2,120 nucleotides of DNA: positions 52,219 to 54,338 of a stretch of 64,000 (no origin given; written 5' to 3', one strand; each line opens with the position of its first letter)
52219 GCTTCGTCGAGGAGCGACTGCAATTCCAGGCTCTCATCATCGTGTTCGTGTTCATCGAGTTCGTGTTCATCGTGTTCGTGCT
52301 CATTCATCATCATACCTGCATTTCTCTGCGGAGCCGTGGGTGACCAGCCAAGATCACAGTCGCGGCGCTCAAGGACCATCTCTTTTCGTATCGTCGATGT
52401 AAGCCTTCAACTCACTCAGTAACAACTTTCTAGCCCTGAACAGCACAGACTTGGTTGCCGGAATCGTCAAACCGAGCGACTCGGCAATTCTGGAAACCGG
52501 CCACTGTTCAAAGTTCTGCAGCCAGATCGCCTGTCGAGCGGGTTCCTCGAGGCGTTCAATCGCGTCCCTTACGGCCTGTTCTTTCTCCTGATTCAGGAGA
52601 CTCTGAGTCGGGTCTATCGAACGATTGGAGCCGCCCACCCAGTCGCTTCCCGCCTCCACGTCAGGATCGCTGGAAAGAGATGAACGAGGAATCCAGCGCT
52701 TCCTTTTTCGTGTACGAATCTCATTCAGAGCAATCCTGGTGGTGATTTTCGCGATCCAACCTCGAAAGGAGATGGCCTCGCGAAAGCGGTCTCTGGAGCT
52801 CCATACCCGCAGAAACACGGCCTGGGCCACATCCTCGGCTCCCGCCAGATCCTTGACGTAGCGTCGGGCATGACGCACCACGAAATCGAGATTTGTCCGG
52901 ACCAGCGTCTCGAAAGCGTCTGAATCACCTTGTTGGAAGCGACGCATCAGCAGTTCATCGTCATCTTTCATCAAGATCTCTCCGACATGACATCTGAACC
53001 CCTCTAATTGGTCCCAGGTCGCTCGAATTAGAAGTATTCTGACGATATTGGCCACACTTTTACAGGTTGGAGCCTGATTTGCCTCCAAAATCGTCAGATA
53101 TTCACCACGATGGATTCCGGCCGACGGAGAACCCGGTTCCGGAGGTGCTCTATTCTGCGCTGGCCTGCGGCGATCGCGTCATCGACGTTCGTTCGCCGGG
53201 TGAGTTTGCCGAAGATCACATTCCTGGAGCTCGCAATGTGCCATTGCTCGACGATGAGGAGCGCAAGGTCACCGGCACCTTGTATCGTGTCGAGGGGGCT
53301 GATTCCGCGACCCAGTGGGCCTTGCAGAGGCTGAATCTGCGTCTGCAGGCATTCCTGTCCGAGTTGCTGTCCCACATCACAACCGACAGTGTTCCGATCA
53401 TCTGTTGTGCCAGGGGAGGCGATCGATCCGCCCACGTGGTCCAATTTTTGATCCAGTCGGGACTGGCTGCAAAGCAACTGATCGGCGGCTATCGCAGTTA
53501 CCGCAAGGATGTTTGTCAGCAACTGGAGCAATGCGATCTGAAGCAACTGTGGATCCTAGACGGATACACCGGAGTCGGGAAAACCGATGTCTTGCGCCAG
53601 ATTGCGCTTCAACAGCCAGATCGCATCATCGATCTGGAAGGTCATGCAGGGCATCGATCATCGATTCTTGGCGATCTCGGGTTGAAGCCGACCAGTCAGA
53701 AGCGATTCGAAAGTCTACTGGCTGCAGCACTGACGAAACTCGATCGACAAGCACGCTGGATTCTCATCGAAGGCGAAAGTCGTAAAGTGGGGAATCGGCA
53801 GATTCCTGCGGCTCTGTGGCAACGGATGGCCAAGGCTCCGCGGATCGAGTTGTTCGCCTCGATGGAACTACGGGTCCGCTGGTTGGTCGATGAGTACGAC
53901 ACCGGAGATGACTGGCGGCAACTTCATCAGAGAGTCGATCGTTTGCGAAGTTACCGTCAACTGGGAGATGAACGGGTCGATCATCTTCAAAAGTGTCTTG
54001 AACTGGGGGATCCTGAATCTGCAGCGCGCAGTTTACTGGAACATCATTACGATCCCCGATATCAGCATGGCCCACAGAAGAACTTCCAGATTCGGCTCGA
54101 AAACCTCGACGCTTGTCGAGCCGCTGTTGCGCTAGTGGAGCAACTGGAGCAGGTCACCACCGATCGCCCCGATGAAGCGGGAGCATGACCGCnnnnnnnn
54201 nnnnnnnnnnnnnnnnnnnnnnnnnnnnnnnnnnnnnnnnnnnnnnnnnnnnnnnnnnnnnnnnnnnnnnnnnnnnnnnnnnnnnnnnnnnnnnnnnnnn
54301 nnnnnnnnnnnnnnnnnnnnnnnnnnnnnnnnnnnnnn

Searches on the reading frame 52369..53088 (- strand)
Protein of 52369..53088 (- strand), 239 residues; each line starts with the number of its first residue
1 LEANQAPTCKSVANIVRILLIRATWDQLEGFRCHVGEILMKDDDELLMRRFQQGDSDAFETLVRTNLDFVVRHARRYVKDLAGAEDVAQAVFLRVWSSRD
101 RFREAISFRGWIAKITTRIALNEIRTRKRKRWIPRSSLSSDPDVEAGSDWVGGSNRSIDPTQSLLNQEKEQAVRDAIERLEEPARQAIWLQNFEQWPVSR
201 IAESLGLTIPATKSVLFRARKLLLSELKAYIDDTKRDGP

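Call 47: search_protein_families(library=pfam, proteins=[window:52369-53088:-], max_evalue=0.00001)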
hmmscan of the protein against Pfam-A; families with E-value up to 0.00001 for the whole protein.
window:52369-53088:- (239 aa): 2 families
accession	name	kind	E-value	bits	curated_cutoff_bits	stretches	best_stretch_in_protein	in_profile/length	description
PF04542.20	Sigma70_r2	-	8e-17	61.2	24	1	62-129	1-70/71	Sigma-70 region 2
PF08281.18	Sigma70_r4_2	-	1.1e-09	38.2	25.7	1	171-223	2-54/54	Sigma-70, region 4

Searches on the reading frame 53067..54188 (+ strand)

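Call 47: search_protein_families(library=pfam, proteins=[window:53067-54188:+], max_evalue=0.00001)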
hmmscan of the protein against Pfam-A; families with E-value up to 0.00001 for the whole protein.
window:53067-54188:+ (373 aa): 1 family
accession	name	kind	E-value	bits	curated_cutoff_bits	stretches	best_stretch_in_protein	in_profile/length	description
PF00581.25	Rhodanese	-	4.9e-10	40.2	22.2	1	25-147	2-101/102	Rhodanese-like domain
